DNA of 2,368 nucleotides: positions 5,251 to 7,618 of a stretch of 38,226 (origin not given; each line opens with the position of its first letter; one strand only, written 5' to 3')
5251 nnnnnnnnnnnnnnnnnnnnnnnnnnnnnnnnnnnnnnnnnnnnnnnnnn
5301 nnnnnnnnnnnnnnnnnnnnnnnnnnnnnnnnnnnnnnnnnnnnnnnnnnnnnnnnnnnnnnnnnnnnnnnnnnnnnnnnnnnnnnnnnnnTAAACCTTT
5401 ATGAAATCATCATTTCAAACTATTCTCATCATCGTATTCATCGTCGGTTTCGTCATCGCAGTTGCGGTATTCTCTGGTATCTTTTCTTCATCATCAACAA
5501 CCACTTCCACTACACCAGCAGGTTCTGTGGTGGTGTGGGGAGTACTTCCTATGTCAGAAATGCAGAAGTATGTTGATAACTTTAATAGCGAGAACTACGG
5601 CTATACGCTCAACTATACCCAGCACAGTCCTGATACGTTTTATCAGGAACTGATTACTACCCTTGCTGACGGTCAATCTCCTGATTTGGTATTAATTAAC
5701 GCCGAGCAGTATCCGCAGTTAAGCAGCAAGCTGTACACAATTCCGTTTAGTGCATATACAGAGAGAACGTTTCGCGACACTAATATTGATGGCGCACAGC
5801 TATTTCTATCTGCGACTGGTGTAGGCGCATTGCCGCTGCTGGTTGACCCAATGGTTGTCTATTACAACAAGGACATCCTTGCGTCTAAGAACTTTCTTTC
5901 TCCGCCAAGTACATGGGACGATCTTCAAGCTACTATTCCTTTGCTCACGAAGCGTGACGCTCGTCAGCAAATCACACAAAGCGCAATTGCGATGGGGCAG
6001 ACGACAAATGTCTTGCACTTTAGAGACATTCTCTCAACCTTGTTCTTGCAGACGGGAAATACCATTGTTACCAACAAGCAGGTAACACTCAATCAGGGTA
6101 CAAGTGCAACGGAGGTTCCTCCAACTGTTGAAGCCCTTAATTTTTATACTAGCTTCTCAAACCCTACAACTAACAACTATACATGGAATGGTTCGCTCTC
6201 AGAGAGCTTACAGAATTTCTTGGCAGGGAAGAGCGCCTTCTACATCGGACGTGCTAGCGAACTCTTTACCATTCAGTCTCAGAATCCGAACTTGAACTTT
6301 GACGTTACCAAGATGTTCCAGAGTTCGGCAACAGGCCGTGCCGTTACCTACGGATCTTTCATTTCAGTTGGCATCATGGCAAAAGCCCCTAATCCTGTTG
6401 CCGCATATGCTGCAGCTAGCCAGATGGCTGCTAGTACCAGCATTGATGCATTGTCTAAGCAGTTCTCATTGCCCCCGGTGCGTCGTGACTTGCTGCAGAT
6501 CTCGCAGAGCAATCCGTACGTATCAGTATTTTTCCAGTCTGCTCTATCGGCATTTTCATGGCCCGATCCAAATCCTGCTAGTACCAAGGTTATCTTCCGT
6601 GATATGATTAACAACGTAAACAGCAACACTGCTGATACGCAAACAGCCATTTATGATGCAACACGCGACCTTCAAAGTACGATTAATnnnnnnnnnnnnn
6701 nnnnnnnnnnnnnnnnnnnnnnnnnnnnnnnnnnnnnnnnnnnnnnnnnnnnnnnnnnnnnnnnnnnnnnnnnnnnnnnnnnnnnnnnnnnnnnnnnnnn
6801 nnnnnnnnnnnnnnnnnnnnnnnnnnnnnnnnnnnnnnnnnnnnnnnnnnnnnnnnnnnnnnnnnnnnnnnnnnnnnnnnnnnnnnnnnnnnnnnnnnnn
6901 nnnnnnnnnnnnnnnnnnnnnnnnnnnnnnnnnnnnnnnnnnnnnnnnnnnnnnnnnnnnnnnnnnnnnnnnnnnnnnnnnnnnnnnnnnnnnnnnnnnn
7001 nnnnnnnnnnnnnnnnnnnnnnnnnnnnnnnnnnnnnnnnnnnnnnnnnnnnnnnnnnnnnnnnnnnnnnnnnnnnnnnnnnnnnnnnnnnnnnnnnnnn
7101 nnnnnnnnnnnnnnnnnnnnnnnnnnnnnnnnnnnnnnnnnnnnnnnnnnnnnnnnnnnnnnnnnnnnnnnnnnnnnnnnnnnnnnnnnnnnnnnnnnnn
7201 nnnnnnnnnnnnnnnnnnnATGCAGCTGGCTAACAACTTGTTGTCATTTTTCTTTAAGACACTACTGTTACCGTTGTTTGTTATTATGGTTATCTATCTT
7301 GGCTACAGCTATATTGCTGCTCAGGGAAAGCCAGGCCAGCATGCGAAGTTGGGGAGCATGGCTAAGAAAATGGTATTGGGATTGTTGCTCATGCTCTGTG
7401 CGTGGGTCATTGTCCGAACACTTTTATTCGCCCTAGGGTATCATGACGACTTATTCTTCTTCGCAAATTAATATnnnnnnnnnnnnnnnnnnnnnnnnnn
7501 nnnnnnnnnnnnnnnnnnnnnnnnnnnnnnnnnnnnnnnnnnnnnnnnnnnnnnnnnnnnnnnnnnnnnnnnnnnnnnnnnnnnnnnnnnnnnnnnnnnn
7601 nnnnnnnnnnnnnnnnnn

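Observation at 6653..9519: Five tandem VirB2/TrbC-like pilin paralogs with unrelated ectodomains and no assembly machinery nearby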

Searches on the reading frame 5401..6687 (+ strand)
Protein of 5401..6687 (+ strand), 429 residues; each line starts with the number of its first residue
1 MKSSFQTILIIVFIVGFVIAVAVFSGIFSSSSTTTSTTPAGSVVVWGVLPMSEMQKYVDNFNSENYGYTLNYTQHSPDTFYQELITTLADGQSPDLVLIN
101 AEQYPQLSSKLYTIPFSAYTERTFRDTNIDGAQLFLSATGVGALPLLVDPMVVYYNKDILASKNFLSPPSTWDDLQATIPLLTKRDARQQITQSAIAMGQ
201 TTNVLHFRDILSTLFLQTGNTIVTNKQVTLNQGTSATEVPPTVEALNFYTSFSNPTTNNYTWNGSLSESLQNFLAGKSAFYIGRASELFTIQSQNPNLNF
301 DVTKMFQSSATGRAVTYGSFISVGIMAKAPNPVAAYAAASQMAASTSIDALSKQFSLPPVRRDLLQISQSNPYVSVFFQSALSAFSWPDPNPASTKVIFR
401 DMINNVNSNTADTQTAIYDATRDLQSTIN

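Call 5: search_protein_families(library=pfam, proteins=[window:5401-6687:+], max_evalue=0.01)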
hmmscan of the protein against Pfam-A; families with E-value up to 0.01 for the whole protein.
window:5401-6687:+ (429 aa): 2 families
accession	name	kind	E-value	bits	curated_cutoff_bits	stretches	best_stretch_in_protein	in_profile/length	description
PF13416.11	SBP_bac_8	-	2.2e-23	83.9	27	1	56-366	1-267/279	Bacterial extracellular solute-binding protein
PF01547.30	SBP_bac_1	-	6.4e-20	72.8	26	1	51-337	7-295/307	Bacterial extracellular solute-binding protein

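Call 15: find_related_loci(query=window:5401-6687:+, collection=genome_contigs, flank=10000)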
Query window:5401-6687:+ (429 aa) in genome_contigs; peptide patterns used: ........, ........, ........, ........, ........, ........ (x = any residue, [..] = any of these).
57 stretches matched a pattern; 19 encode a relative of the query (tblastn E <= 1e-3); 19 distinct loci.
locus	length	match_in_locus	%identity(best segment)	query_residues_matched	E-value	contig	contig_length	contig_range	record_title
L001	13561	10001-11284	80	1-428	0e+0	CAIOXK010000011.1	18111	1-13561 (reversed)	Candidatus Nomurabacteria bacterium isolate Ki1-1-6m_bin-0473 genome assembly, contig: bin-0473:11/43, whole genome shot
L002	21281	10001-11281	80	1-427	0e+0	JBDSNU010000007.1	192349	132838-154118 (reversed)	MAG: Candidatus Paceibacterota bacterium isolate cluster1_bin.423 k127_4614569, whole genome shotgun sequence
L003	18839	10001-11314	69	1-428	0e+0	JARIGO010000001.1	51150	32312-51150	MAG: Candidatus Nomurabacteria bacterium isolate CullarsAll.DT.14 k141_146118, whole genome shotgun sequence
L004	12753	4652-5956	59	1-427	2e-173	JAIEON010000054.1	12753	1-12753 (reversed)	MAG: Patescibacteria group bacterium isolate co.spades.DASTOOL.1kb_105 c_000000431188, whole genome shotgun sequence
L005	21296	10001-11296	55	1-426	5e-160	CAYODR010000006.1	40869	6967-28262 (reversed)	MAG TPA_asm: uncultured Candidatus Saccharibacteria bacterium isolate SRP344714_co1_234 genome assembly, contig: NODE_19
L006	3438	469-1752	37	1-424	7e-91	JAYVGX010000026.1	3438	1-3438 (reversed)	MAG: Candidatus Paceibacterota bacterium isolate GL47_Up_metabat_76 GL47_Up_metabat_76_25, whole genome shotgun sequence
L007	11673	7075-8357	38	1-424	2e-75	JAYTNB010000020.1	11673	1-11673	MAG: bacterium isolate GFS_3870 GFS_3870_19, whole genome shotgun sequence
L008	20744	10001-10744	25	55-305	2e-10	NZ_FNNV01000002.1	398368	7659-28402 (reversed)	Paenibacillus sp. CF384, whole genome shotgun sequence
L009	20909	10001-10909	24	55-379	2e-10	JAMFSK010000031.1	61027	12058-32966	MAG: Burkholderiales bacterium isolate NGEE_A_bin28 k127_126679, whole genome shotgun sequence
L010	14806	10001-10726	25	78-323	1e-7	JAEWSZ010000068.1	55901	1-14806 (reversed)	MAG: Bacillota bacterium isolate OH_SDB_126 k127_268023, whole genome shotgun sequence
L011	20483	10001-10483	24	4-172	1e-7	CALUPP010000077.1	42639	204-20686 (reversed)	MAG: Candidatus Gastranaerophilales bacterium isolate E02__bin260 genome assembly, contig: E02__k127_3225886, whole geno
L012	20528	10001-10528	25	18-183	8e-7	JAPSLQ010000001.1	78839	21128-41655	MAG: Isoptericola sp. isolate RH59_bin.036 NODE_310_length_78839_cov_34.413850, whole genome shotgun sequence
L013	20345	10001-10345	30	80-188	4e-6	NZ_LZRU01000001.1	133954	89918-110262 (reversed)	MAG: Thermobacillus sp. ZCTH02-B1 BIN01_NODE1013395419, whole genome shotgun sequence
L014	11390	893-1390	24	3-176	9e-6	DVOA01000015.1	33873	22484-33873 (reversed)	MAG TPA_asm: Candidatus Spyradomonas excrementavium isolate CHK149-2741 CHK149__C65001_L33873_ERR2241929, whole genome s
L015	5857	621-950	27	80-183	1e-5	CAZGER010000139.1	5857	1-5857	MAG TPA_asm: uncultured Chthonomonas sp. isolate SRP237561_co1_302 genome assembly, contig: NODE_29334_length_5857_cov_2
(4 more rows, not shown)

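Call 55: search_protein_families(library=padloc, proteins=[window:5401-6687:+], max_evalue=0.01)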
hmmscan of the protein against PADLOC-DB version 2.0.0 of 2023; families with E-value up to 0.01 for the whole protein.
window:5401-6687:+ (429 aa): 0 families

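Call 78: search_solved_structures(query=window:5401-6687:+, max_evalue=0.001)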
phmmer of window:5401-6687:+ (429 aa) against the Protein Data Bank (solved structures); distinct sequences matched with E-value up to 0.001: 4.
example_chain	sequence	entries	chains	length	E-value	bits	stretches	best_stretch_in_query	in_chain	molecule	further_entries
5ci5_A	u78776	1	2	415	8.3e-07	31.8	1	53-342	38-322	Extracellular solute-binding protein family 1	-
4qrz_A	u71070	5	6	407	4.2e-05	26.2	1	56-184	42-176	ABC-TYPE SUGAR TRANSPORTER | ABC transporter, substrate binding protein (Sugar)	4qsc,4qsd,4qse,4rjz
1eu8_A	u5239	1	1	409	0.0001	24.9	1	58-176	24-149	TREHALOSE/MALTOSE BINDING PROTEIN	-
7nbz_A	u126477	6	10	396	0.00033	23.3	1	90-180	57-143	Sulfoquinovosyl binding protein | Sulfoquinovosyl glycerol-binding protein SmoF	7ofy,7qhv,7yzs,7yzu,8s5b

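Call 79: search_protein_families(library=ncbifam, proteins=[window:5401-6687:+], max_evalue=0.001)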
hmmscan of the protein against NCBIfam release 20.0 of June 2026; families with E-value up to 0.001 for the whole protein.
window:5401-6687:+ (429 aa): 0 families

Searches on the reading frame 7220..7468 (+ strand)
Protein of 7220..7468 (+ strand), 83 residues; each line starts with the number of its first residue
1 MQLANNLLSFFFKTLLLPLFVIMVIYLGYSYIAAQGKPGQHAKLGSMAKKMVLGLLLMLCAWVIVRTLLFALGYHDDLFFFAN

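Call 57: search_protein_representatives(alignment_id=A1)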
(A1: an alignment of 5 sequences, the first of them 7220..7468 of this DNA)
Query: 5 sequences, 98 profile positions. Proteins with E-value up to 0.001 (for the whole library): 48444; up to 1e-10: 4167; up to 1e-30: 35. The best 150 are listed.
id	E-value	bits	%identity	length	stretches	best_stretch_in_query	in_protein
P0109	1.2e-45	169.6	-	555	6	15-78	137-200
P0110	3.4e-45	168.1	-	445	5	9-77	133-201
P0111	3.2e-43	161.8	-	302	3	14-83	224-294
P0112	4.1e-43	161.4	-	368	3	8-87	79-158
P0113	1.9e-42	159.3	-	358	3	10-93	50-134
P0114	5.7e-41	154.6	-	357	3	7-94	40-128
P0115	6.8e-41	154.3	-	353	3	16-94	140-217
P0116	6.9e-41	154.3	-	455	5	9-74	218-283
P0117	7.1e-41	154.3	-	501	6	15-75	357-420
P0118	1.7e-40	153.0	-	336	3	15-89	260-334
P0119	2.2e-40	152.7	-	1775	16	20-77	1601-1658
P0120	2.7e-40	152.4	-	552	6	9-82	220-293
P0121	1.9e-37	143.3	-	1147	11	8-84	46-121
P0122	3.8e-37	142.3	-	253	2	12-86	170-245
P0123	8.8e-37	141.1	-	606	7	14-76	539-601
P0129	3.8e-33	129.5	-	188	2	13-82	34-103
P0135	1.5e-32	127.6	-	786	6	18-77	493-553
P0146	1.9e-30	120.8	-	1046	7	16-82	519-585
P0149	5.7e-30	119.3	-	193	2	8-82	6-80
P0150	1.2e-29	118.3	-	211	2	13-82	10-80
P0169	1.8e-27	111.3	-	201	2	8-81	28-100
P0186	3.7e-26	107.1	-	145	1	1-96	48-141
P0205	6.3e-25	103.1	-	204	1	3-95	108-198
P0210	1.2e-24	102.3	-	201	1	3-90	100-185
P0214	2.0e-24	101.5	-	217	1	2-91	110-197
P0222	9.3e-24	99.4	-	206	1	2-97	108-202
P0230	1.5e-23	98.7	-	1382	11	10-82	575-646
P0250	1.6e-22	95.4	-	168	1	4-94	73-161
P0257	4.5e-22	94.0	-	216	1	2-93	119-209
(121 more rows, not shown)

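Call 59: find_encoding_contigs(protein=P0129, flank=10000, max_places=2)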
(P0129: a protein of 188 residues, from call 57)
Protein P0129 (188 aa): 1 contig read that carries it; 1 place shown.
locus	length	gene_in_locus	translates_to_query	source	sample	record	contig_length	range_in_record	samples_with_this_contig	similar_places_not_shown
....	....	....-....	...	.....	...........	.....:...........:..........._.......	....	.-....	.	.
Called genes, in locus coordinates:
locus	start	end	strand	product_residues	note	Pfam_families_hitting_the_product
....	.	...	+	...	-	?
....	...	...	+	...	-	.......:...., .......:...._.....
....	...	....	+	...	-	-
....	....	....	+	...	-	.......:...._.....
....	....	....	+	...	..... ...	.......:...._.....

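Call 65: list_cluster_members(proteins=[P0186, P0205, P0210, P0214, P0222, P0250, P0257, P0149, P0150, P0169])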
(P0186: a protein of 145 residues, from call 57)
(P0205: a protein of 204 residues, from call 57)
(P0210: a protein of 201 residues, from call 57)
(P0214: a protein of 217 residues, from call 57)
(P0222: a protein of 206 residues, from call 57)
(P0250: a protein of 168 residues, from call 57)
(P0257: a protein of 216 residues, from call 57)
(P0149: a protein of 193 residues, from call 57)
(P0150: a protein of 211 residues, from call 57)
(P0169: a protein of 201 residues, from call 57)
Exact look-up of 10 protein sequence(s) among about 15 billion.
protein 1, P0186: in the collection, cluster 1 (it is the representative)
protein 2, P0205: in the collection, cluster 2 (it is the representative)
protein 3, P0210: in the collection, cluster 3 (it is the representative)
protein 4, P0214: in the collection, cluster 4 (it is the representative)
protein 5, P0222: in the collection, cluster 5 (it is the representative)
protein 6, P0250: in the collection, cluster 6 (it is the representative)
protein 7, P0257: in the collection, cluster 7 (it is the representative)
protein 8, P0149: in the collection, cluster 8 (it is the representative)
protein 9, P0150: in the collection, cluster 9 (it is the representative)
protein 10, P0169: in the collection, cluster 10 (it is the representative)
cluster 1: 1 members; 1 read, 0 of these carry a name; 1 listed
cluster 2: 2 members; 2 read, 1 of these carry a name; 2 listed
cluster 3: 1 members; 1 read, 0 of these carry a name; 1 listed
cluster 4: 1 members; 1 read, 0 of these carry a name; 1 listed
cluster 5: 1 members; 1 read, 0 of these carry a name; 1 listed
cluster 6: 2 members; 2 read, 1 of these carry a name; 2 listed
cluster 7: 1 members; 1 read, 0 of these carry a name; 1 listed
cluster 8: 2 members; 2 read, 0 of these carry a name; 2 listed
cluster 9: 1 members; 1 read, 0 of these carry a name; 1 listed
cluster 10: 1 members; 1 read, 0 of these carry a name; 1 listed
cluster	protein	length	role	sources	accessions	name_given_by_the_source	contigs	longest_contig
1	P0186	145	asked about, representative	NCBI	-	-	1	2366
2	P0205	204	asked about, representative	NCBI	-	-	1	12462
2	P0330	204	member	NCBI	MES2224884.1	MAG: hypothetical protein V4478_02760 [Patescibacteria group bacterium]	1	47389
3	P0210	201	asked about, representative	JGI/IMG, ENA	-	-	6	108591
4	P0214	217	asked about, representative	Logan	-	-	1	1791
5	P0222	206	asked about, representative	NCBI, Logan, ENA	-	-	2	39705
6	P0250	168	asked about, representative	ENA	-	-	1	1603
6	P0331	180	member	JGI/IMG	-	hypothetical protein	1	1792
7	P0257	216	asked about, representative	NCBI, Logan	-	-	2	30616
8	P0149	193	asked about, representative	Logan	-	-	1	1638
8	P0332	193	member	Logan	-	-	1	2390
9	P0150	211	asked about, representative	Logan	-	-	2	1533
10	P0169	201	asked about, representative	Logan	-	-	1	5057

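Call 75: list_cluster_members(proteins=[P0109, P0110, P0112, P0113, P0117, P0119, P0121, P0135, P0146, P0230])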
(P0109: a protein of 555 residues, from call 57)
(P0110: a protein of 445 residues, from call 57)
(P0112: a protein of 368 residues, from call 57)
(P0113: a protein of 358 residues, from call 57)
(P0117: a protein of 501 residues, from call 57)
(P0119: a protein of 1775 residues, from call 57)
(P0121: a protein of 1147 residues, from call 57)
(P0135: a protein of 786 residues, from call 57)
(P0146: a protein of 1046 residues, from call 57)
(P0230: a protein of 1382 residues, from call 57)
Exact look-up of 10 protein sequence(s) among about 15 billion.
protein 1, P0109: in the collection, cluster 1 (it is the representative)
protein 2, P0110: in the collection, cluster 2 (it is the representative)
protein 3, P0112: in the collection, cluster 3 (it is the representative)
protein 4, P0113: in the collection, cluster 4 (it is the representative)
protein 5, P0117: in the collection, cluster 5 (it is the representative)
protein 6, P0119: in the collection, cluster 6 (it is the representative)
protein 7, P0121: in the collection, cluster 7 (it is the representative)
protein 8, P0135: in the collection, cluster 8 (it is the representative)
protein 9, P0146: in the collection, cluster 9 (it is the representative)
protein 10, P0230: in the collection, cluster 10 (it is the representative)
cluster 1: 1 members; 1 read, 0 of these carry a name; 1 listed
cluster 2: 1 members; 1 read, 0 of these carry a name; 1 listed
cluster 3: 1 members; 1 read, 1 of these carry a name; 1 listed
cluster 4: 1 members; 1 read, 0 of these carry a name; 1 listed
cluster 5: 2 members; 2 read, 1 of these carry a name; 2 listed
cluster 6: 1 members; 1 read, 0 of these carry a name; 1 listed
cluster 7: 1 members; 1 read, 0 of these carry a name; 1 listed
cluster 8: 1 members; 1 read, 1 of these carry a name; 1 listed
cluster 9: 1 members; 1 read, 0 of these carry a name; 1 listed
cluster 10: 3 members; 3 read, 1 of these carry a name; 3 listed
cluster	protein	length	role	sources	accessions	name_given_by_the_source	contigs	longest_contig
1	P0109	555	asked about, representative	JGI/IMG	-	-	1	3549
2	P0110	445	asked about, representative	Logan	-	-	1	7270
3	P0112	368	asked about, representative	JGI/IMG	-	uncharacterized protein with PQ loop repeat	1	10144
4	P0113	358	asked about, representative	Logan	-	-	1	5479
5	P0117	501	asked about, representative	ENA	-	-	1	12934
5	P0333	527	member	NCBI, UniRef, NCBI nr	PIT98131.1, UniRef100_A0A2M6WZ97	MAG: hypothetical protein COT71_02435 [Candidatus Andersenbacteria bacterium ... | Uncharacterized protein n=1 Tax=Candidatus Andersenbacteria bacterium ...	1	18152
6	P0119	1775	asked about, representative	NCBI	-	-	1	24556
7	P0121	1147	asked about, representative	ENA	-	-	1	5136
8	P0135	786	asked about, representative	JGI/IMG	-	hypothetical protein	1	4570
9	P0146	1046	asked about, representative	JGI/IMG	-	-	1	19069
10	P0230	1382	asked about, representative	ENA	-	-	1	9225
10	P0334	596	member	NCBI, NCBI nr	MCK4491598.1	MAG: hypothetical protein KAU03_03175, partial [Candidatus Altiarchaeales archaeon] | hypothetical protein [Candidatus Altiarchaeales archaeon]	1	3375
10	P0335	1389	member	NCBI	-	-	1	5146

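Call 76: find_encoding_contigs(protein=P0119, flank=10000, max_places=1)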
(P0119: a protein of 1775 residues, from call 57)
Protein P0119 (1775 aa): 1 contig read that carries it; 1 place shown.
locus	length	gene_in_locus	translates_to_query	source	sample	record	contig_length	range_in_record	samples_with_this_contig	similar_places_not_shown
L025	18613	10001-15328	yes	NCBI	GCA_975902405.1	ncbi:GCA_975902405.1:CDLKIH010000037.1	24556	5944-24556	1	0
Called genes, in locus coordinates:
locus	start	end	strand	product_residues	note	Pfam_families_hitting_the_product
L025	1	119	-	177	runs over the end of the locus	PF02441:Flavoprotein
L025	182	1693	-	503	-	PF20123:DUF6513 (weak), PF00809:Pterin_bind, PF14251:PterinBD-DUF4346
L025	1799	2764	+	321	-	PF09822:ABC_transp_aux (faint)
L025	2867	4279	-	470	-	PF25596:CPSase_L_D1, PF02222:ATP-grasp, PF02786:CPSase_L_D2, PF07478:Dala_Dala_lig_C, PF02787:CPSase_L_D3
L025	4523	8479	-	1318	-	PF05048:NosD, PF13229:Beta_helix, PF05048:NosD, PF13229:Beta_helix, PF05048:NosD, PF13229:Beta_helix, PF05048:NosD (weak)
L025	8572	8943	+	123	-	PF13742:tRNA_anti_2 (faint), PF01336:tRNA_anti-codon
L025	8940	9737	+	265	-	PF06023:Csa1 (weak), PF12705:PDDEXK_1, PF01930:Cas_Cas4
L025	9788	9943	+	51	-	PF00832:Ribosomal_L39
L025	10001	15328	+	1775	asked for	PF04956:TrbC, PF18895:T4SS_pilin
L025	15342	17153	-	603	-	PF00361:Proton_antipo_M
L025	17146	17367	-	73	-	-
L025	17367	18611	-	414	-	?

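Call 77: find_encoding_contigs(protein=P0333, flank=10000, max_places=1)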
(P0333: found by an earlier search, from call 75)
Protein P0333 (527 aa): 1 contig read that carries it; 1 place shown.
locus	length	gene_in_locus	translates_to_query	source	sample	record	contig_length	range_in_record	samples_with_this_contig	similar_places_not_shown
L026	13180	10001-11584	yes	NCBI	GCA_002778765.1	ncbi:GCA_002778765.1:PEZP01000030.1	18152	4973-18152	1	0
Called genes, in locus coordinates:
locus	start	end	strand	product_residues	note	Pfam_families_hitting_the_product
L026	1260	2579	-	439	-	PF00575:S1, PF23459:S1_RRP5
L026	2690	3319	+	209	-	PF13483:Lactamase_B_3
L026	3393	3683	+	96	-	-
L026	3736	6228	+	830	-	PF00521:DNA_topoisoIV, PF03989:DNA_gyraseA_C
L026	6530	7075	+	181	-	PF01135:PCMT (weak), PF01209:Ubie_methyltran, PF06325:PrmA (weak), PF13847:Methyltransf_31, PF08241:Methyltransf_11, PF08242:Methyltransf_12 (weak), PF13649:Methyltransf_25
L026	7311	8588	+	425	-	PF01547:SBP_bac_1, PF13416:SBP_bac_8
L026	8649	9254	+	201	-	PF18895:T4SS_pilin (faint)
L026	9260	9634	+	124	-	PF18895:T4SS_pilin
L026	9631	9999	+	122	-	PF18895:T4SS_pilin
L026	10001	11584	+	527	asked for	PF18895:T4SS_pilin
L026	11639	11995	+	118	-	PF18895:T4SS_pilin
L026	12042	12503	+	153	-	PF18895:T4SS_pilin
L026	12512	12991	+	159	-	PF18895:T4SS_pilin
